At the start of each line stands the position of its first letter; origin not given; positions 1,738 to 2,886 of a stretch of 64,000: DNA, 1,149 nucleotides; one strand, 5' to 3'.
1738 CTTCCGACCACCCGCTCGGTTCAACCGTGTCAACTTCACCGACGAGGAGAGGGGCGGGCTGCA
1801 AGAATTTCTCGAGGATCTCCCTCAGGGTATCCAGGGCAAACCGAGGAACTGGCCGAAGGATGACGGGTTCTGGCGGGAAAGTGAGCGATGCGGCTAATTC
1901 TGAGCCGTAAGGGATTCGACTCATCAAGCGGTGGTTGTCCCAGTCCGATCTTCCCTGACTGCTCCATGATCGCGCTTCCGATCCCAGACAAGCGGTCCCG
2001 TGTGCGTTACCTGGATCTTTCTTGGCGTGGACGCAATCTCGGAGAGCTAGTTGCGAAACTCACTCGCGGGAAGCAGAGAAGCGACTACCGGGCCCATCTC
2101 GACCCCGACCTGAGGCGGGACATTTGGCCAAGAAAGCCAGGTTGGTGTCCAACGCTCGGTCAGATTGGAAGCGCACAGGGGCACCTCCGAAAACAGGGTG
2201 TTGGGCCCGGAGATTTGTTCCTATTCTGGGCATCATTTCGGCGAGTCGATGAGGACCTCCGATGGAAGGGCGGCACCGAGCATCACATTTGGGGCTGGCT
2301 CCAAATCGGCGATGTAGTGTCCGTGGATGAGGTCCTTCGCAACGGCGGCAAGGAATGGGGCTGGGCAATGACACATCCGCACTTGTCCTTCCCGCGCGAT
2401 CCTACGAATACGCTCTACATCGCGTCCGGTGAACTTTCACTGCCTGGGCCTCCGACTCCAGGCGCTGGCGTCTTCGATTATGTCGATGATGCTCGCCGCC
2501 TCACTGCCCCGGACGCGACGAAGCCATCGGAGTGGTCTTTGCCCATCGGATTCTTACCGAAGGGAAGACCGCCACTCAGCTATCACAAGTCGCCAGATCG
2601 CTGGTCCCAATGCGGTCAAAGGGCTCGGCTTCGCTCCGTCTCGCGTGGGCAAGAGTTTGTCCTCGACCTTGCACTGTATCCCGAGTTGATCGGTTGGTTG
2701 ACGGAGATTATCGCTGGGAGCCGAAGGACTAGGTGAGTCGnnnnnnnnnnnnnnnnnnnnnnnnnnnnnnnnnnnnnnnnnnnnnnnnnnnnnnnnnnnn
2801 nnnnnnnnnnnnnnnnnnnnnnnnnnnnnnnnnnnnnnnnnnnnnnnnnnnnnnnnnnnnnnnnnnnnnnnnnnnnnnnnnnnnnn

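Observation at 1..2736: IS256 insertion with an 8-bp target duplication splits an uncharacterised two-gene module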

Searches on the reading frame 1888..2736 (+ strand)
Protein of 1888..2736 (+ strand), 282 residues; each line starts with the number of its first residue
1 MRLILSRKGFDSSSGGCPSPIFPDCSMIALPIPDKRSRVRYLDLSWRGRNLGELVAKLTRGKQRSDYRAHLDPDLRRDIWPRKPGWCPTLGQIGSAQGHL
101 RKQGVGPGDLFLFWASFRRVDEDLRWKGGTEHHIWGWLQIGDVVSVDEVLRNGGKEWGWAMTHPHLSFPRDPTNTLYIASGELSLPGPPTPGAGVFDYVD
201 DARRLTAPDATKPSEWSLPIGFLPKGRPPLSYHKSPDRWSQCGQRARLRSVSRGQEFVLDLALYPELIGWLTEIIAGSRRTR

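Call 4: search_protein_families(library=pfam, proteins=[window:1888-2733:+], max_evalue=1)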
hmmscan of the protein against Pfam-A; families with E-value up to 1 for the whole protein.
window:1888-2733:+ (282 aa): 1 family
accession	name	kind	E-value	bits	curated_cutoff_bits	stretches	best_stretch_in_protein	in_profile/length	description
PF18754.6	Nmad3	-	8.3e-76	255.3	27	1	2-260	1-247/247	Nucleotide modification associated domain 3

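Call 5: search_protein_families(library=padloc, proteins=[window:1888-2733:+], max_evalue=1)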
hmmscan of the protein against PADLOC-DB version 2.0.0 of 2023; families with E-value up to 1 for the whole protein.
window:1888-2733:+ (282 aa): 0 families

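Call 6: search_protein_families(library=ncbifam, proteins=[window:1888-2733:+], max_evalue=1)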
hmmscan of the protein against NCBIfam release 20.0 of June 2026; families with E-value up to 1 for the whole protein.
window:1888-2733:+ (282 aa): 0 families

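Call 9: find_homologous_proteins(query=window:1888-2733:+)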
Query window:1888-2733:+ (282 aa): 5207 proteins with E <= 0.001 among 7005 candidates; the best 120 are listed.
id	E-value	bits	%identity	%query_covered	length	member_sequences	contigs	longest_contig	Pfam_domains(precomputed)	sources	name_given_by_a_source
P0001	5.4e-193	658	99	100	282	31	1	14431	PF18754.7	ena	-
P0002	2.8e-138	479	73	99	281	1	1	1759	PF18754.7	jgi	jgi:hypothetical protein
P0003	1.4e-134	466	73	99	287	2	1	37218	PF18754.7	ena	-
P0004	6.7e-134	464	73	98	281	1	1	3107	PF18754.7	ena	-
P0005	6.9e-132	458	71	98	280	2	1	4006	PF18754.7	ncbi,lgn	-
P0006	2.5e-131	456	71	98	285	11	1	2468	PF18754.7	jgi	jgi:hypothetical protein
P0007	4.5e-129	448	70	99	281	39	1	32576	PF18754.7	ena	-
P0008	2.8e-128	446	68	99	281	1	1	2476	PF18754.7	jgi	jgi:hypothetical protein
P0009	3.6e-127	442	69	97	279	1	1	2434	PF18754.7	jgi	jgi:hypothetical protein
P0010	6.6e-123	428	68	99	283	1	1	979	PF18754.7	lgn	-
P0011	1.1e-122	427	68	98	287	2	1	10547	PF18754.7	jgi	jgi:hypothetical protein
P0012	3.1e-122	426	67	99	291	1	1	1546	PF18754.7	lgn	-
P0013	7.7e-122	425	68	98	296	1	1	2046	PF18754.7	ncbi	-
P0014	4.4e-121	422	65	99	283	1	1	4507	PF18754.7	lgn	-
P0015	3.0e-119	416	67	98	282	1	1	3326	PF18754.7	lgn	-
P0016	3.2e-118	413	66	98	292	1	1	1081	PF18754.7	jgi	jgi:hypothetical protein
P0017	7.7e-117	408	64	98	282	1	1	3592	PF18754.7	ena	-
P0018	4.4e-115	402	63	99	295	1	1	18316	PF18754.7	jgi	jgi:hypothetical protein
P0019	6.7e-115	402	63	99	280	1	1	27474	PF18754.7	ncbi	-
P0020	4.7e-113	396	62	98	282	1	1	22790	PF18754.7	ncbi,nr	ncbi:MAG: hypothetical protein HMLKMBBP_03126 [Planctomycetes bacterium]|nr:hypothetical protein [Pl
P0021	9.1e-113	395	65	98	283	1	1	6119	PF18754.7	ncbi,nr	ncbi:MAG: hypothetical protein NDJ94_23150 [Vicinamibacteria bacterium]|nr:hypothetical protein [Vic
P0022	2.4e-112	393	65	98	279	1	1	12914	PF18754.7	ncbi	-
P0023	6.7e-112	392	63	98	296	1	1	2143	PF18754.7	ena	-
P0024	3.2e-111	390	67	90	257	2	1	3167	PF18754.7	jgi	jgi:hypothetical protein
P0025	5.8e-111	389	64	98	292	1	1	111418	PF18754.7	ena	-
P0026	1.8e-110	387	63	98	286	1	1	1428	PF18754.7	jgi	jgi:hypothetical protein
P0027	1.5e-109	384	67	91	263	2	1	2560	PF18754.7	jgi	jgi:putative DNA base modification enzyme with NMAD domain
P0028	3.7e-109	383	62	99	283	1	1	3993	PF18754.7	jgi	jgi:hypothetical protein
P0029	2.7e-108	380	61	98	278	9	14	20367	PF18754.7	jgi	jgi:hypothetical protein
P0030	7.8e-107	375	60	98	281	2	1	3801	PF18754.7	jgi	jgi:hypothetical protein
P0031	8.4e-107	375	60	98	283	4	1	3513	PF18754.7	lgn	-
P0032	6.1e-106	372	61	98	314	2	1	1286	PF18754.7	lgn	-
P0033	1.3e-105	371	61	98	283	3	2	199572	PF18754.7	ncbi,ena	-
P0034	1.8e-105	371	61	98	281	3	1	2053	PF18754.7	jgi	-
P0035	1.1e-104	368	61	98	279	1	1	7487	PF18754.7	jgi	jgi:Nucleotide modification associated domain 3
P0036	7.3e-104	366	57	100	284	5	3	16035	PF18754.7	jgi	jgi:Nucleotide modification associated domain 3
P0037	8.8e-104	365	58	99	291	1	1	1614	PF18754.7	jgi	-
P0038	9.8e-104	365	58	98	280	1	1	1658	PF18754.7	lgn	-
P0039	9.9e-104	365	61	98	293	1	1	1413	PF18754.7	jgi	-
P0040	1.0e-103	365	60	98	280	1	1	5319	PF18754.7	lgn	-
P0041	1.2e-103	365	59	98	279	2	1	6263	PF18754.7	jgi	jgi:hypothetical protein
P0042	1.6e-103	364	58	98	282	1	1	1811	PF18754.7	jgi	jgi:hypothetical protein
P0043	2.8e-103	364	61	98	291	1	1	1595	PF18754.7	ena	-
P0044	5.8e-103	363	60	98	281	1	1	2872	PF18754.7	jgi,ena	-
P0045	2.9e-102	360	62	98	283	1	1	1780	PF18754.7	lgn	-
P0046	8.4e-102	359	59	98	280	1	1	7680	PF18754.7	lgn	-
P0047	9.8e-102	359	60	96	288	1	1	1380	PF18754.7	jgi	jgi:hypothetical protein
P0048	2.8e-101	357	60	99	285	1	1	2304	PF18754.7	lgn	-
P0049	5.2e-101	356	61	98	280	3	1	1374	PF18754.7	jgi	jgi:hypothetical protein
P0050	7.5e-101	356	60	98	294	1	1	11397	PF18754.7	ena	-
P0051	7.8e-101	356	59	99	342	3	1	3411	PF18754.7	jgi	jgi:hypothetical protein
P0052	8.3e-101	355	58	99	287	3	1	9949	PF18754.7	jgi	jgi:hypothetical protein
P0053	1.0e-100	355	57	99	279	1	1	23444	PF18754.7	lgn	-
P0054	1.4e-100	355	63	89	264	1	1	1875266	PF18754.7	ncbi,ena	-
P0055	2.7e-100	354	60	98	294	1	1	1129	PF18754.7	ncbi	-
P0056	3.5e-100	353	57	99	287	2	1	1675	PF18754.7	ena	-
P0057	9.1e-100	352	56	98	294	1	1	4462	PF18754.7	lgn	-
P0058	9.4e-100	352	59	99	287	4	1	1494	PF18754.7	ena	-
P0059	9.7e-100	352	60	98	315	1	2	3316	PF18754.7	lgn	-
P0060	1.1e-99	352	58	98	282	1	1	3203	PF18754.7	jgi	jgi:hypothetical protein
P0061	2.1e-99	351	61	97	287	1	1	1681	PF18754.7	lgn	-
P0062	2.5e-99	351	58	99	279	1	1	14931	PF18754.7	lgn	-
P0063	3.6e-99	350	59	98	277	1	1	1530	PF18754.7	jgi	-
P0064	3.9e-99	350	60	94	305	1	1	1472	PF18754.7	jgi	jgi:hypothetical protein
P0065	4.9e-99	350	58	98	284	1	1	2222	PF18754.7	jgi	jgi:hypothetical protein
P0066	6.7e-99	349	60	96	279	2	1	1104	PF18754.7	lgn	-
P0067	8.9e-99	349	60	98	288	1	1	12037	PF18754.7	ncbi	-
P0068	1.9e-98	348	62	88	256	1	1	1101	PF18754.7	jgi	jgi:hypothetical protein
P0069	4.5e-98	346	58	99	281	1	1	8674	PF18754.7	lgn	-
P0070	6.3e-98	346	58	98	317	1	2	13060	PF18754.7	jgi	jgi:hypothetical protein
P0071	7.1e-98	346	57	99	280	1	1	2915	PF18754.7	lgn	-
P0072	8.9e-98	346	58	98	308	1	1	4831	PF18754.7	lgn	-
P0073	1.0e-97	345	68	80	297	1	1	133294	PF18754.7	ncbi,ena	-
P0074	1.0e-97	345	58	98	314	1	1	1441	PF18754.7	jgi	jgi:hypothetical protein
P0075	1.1e-97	345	59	98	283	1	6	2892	PF18754.7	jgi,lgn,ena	jgi:hypothetical protein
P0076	1.8e-97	345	58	98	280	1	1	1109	PF18754.7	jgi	jgi:hypothetical protein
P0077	3.7e-97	343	58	98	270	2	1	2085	PF18754.7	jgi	jgi:hypothetical protein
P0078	3.9e-97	343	59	94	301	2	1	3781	PF18754.7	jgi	jgi:hypothetical protein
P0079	5.0e-97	343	56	99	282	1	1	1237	PF18754.7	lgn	-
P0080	5.7e-97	343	58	98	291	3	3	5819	PF18754.7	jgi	jgi:hypothetical protein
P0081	7.6e-97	342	56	99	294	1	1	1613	PF18754.7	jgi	jgi:hypothetical protein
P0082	1.1e-96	342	55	100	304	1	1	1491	PF18754.7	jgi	jgi:hypothetical protein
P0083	3.6e-96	340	61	89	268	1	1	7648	PF18754.7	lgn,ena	-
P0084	4.6e-96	340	55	99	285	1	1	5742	PF18754.7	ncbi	-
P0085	6.7e-96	339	58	98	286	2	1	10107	PF18754.7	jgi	-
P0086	1.1e-95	339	57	98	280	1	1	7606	PF18754.7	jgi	-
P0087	1.1e-95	339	56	98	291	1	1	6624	PF18754.7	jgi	jgi:hypothetical protein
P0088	2.2e-94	334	55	99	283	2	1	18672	PF18754.7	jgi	jgi:hypothetical protein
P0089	4.4e-94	333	57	97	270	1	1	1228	PF18754.7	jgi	jgi:hypothetical protein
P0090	1.4e-93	332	55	98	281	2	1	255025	PF18754.7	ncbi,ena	-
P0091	3.3e-93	330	55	100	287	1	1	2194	PF18754.7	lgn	-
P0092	7.0e-93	329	56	98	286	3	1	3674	PF18754.7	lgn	-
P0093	2.1e-92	328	58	98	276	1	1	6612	PF18754.7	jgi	jgi:hypothetical protein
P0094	7.4e-92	326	67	77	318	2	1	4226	PF18754.7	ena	-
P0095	7.6e-92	326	55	99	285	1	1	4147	PF18754.7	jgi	jgi:hypothetical protein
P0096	1.0e-91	326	55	98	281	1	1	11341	PF18754.7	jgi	jgi:hypothetical protein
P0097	3.2e-91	324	55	98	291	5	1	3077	PF18754.7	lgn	-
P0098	5.5e-91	323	55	97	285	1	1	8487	PF18754.7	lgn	-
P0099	9.0e-91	323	56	98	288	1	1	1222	PF18754.7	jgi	jgi:hypothetical protein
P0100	9.6e-91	322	56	98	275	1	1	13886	PF18754.7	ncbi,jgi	jgi:hypothetical protein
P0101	1.6e-90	322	56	98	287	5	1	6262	PF18754.7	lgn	-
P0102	7.6e-90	319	54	98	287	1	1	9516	PF18754.7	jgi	jgi:hypothetical protein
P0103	6.7e-89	316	54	99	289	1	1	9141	PF18754.7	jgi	jgi:putative DNA base modification enzyme with NMAD domain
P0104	9.8e-89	316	54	99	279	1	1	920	PF18754.7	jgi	jgi:hypothetical protein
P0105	9.9e-89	316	54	99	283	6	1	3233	PF18754.7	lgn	-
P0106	3.1e-88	314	56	89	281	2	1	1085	PF18754.7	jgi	jgi:hypothetical protein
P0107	1.0e-87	312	54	98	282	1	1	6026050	PF18754.7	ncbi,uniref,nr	ncbi:hypothetical protein LMK08_00130 [Metapseudomonas furukawaii]|uniref:Nmad3 family putative nucl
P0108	1.3e-87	312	54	99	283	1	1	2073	PF18754.7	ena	-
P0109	1.4e-87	312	52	98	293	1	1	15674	PF18754.7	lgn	-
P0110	1.5e-87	312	54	99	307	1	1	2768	PF18754.7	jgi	jgi:hypothetical protein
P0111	2.0e-87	311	57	92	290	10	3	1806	PF18754.7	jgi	-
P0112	2.3e-87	311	61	86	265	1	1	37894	PF18754.7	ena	-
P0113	2.4e-87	311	54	98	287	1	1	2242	PF18754.7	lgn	-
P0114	2.9e-87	311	54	97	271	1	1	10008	PF18754.7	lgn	-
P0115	5.6e-87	310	53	98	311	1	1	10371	PF18754.7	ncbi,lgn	-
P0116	8.9e-87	309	53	100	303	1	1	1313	PF18754.7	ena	-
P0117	1.4e-86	309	52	100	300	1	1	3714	PF18754.7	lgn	-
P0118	1.6e-86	309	53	99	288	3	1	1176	PF18754.7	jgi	jgi:hypothetical protein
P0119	1.9e-86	308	54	98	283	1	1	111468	PF18754.7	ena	-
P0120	2.6e-86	308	53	98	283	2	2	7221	PF18754.7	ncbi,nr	ncbi:MAG: hypothetical protein F4Y86_03895 [Gammaproteobacteria bacterium]|nr:hypothetical protein [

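Call 16: find_encoding_contigs(protein=P0001, flank=10000, max_places=6)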
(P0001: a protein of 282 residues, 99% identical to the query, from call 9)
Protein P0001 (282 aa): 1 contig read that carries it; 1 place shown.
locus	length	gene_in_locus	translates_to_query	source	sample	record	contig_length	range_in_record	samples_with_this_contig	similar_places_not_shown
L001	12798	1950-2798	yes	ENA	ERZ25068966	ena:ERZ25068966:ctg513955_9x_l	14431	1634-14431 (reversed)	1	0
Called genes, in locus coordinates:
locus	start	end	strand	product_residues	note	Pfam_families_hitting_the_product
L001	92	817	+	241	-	-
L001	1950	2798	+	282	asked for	PF18754:Nmad3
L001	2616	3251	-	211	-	-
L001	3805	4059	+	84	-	-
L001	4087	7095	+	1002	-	PF04465:DUF499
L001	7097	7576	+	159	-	PF24728:DUF7680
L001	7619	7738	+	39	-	-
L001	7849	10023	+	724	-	PF06634:DUF1156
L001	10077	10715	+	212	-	-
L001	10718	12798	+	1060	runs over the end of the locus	PF13091:PLDc_2 (faint), PF00176:SNF2-rel_dom, PF04851:ResIII, PF00271:Helicase_C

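Call 17: find_encoding_contigs(protein=window:1888-2736:+, flank=10000, max_places=6)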
Protein window:1888-2736:+ (282 aa): 1 contig read that carries it; 1 place shown.
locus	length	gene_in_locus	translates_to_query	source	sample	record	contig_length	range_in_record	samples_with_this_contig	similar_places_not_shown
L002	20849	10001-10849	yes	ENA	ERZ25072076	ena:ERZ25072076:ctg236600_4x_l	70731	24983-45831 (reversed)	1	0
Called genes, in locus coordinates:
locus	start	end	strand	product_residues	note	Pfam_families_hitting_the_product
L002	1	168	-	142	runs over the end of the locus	PF04986:Y2_Tnp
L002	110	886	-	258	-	PF14319:Zn_Tnp_IS91, PF04986:Y2_Tnp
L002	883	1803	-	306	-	-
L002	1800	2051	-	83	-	PF05930:Phage_AlpA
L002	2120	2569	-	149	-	-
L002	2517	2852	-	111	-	-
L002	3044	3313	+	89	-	-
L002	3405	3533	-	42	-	-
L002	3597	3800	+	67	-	PF01797:Y1_Tnp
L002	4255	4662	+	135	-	-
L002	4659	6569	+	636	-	-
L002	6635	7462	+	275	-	PF01610:DDE_Tnp_ISL3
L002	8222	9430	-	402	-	PF00872:Transposase_mut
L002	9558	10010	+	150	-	PF18753:Nmad2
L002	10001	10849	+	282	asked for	PF18754:Nmad3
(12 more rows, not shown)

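Call 21: find_homologous_proteins(query=L001:1336-1956:+)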
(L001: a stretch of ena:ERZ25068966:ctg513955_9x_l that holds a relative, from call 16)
Query L001:1336-1956:+ (207 aa): 440 proteins with E <= 0.001 among 525 candidates; the best 120 are listed.
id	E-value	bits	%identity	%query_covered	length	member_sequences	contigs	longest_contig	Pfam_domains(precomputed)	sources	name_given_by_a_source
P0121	2.0e-127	441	88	100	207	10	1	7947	PF18753.7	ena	-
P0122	4.2e-111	388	78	100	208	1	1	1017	PF18753.7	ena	-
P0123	1.1e-107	377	75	100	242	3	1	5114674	PF18753.7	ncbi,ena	-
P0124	1.5e-107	376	75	100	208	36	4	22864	PF18753.7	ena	-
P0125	6.6e-105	368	73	100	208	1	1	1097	PF18753.7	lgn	-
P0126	2.1e-104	366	75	100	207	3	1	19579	PF18753.7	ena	-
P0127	7.6e-104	364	73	100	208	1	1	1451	PF18753.7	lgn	-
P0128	5.9e-102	358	72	100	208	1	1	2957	PF18753.7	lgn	-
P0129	1.4e-97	344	70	100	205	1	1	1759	PF18753.7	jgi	jgi:hypothetical protein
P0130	2.9e-97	343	68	100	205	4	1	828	PF18753.7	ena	-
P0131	1.0e-96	341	68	100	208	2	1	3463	PF18753.7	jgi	jgi:hypothetical protein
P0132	2.2e-94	333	67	100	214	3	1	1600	PF18753.7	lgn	-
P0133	2.7e-93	330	67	100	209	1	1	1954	PF18753.7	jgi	jgi:hypothetical protein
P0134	4.8e-93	329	65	98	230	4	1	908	PF18753.7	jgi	jgi:hypothetical protein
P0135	3.7e-92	326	64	100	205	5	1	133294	PF18753.7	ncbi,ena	-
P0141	8.0e-86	305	68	92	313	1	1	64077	PF18753.7,PF18754.7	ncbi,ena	-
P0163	2.1e-66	242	93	55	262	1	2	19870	PF18753.7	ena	-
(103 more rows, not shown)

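Call 27: find_related_loci(query=A1, collection=genome_contigs, flank=10000)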
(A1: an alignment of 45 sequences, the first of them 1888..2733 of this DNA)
Query A1 (282 aa) in genome_contigs; peptide patterns used: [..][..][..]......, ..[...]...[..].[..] (x = any residue, [..] = any of these).
599 stretches matched a pattern (row limit reached: there are more); 544 encode a relative of the query (tblastn E <= 1e-3); the best 80 are kept; 80 distinct loci.
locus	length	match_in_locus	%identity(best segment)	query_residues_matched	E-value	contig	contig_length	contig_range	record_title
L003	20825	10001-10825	95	1-275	8e-175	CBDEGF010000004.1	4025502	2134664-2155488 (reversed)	MAG: Candidatus Marinacidobacterales bacterium isolate c082ba49-c445-4dc2-813e-242f56799b7a genome assembly, contig: con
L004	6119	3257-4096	65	1-275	1e-113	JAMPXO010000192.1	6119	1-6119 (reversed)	MAG: Vicinamibacteria bacterium isolate R2F_R2FSRR_metabat.34 R2F_C7936, whole genome shotgun sequence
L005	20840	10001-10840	60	1-275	8e-103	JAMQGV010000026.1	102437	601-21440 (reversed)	MAG: Vicinamibacteria bacterium isolate ACD1 H2_k97_350881, whole genome shotgun sequence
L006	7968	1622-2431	56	1-277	8e-94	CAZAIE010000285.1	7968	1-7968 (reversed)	MAG TPA_asm: uncultured Myxococcaceae bacterium isolate binchicken_co269_54 genome assembly, contig: NODE_9418_length_79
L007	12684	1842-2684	55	1-277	4e-91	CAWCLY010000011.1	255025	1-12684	MAG: uncultured delta proteobacterium isolate MFD01872.bin.2.2 genome assembly, contig: contig_135787, whole genome shot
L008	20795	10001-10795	58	1-260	1e-90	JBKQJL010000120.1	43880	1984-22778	MAG: Myxococcaceae bacterium isolate BOr2D2E2F__bin_32 BOr2D2E2F_000000137408, whole genome shotgun sequence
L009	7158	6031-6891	53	1-281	1e-87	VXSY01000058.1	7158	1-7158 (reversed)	MAG: Gammaproteobacteria bacterium isolate SB0665_bin_27 NODE_3945_length_7158_cov_7.696325, whole genome shotgun sequen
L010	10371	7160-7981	53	1-275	2e-87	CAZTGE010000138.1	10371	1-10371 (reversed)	MAG TPA_asm: uncultured candidatus Brocadiaceae bacterium isolate SRP252850_co1_137 genome assembly, contig: NODE_12342_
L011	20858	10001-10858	52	1-281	3e-86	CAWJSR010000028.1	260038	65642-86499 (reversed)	MAG: uncultured delta proteobacterium isolate MFD00905.bin.2.49 genome assembly, contig: contig_5060, whole genome shotg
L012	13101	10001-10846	53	1-277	6e-86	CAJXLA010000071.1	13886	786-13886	MAG TPA_asm: uncultured Alcanivorax sp. isolate SRR6193124_bin.10_MetaBAT_v2.12.1_MAG genome assembly, contig: NODE_3412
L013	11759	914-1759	53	1-277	2e-84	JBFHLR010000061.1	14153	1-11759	MAG: Marinobacter sp. isolate Mix_sand07.2021.05.Z.41 k141_108893_length_14153_cov_20.9933, whole genome shotgun sequenc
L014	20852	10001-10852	51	1-275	8e-83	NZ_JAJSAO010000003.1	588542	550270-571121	Microbulbifer zhoushanensis strain TT30 NODE_3_length_588542_cov_320.267821, whole genome shotgun sequence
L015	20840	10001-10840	51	1-275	3e-82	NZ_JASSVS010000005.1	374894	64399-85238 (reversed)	Marinobacter azerbaijanicus strain TBZ242 NODE_5_length_374894_cov_204.544570, whole genome shotgun sequence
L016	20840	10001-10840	52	1-275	4e-82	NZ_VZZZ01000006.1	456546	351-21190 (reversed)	Marinobacter changyiensis strain CLL7-20 NODE_6_length_456546_cov_83.065056, whole genome shotgun sequence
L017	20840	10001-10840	52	1-275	3e-82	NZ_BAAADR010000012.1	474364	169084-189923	Halomonas salifodinae strain JCM 14803 sequence12, whole genome shotgun sequence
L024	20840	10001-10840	51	1-275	2e-80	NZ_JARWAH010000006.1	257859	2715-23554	Halomonas eurihalina strain DSM 5720 contig00006, whole genome shotgun sequence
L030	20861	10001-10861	49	1-282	4e-79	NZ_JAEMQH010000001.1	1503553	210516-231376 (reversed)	Marinobacter sediminum strain R65 NODE_1, whole genome shotgun sequence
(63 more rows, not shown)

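Call 31: predict_structure(alignment_id=A1)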
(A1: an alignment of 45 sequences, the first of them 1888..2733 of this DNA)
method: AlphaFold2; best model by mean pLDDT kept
length: 282 residues; sequences in the alignment: 45
mean_pLDDT: 95.0   pTM: 0.92
mean pLDDT of the five models: 95.0, 94.2, 94.2, 93.6, 93.5
residues with pLDDT >= 90: 259; 70-90: 18; 50-70: 3; < 50: 2
segments of 3 or more residues with pLDDT < 50: none
pLDDT, mean of each block of 10 residues (from residue 1): 95 89 98 94 97 97 96 95 95 96 98 98 97 98 97 88 94 98 96 97 97 97 97 97 98 91 98 82 44
secondary structure, 60 per line:
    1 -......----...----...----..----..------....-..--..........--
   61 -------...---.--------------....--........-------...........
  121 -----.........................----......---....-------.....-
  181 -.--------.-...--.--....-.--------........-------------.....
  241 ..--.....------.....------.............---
elements in order: E2-7 E19-21 H51-58 E68-70 E89-92 H95-102 E110-120 E126-145 H146-150 H155-160 H164-167 E175-179 E193-195 E215-219 E239-242 E245-249 E256-260 H267-279

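Call 33: predict_structure(alignment_id=A2)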
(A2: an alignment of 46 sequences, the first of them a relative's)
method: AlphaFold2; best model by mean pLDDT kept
length: 207 residues; sequences in the alignment: 46
mean_pLDDT: 92.6   pTM: 0.88
mean pLDDT of the five models: 92.6, 91.5, 91.5, 88.2, 87.1
residues with pLDDT >= 90: 175; 70-90: 25; 50-70: 4; < 50: 3
segments of 3 or more residues with pLDDT < 50: 205-207
pLDDT, mean of each block of 10 residues (from residue 1): 94 94 94 96 96 97 98 97 91 95 92 94 95 97 97 87 81 96 97 93 57
secondary structure, 60 per line:
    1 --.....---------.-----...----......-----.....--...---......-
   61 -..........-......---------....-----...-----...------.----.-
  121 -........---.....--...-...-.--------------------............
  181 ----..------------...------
elements in order: E3-7 E23-25 H30-35 E41-45 E54-59 E62-65 H66-71 H73-78 H88-91 E97-99 E105-107 H122-129 E133-137 E140-142 H169-180
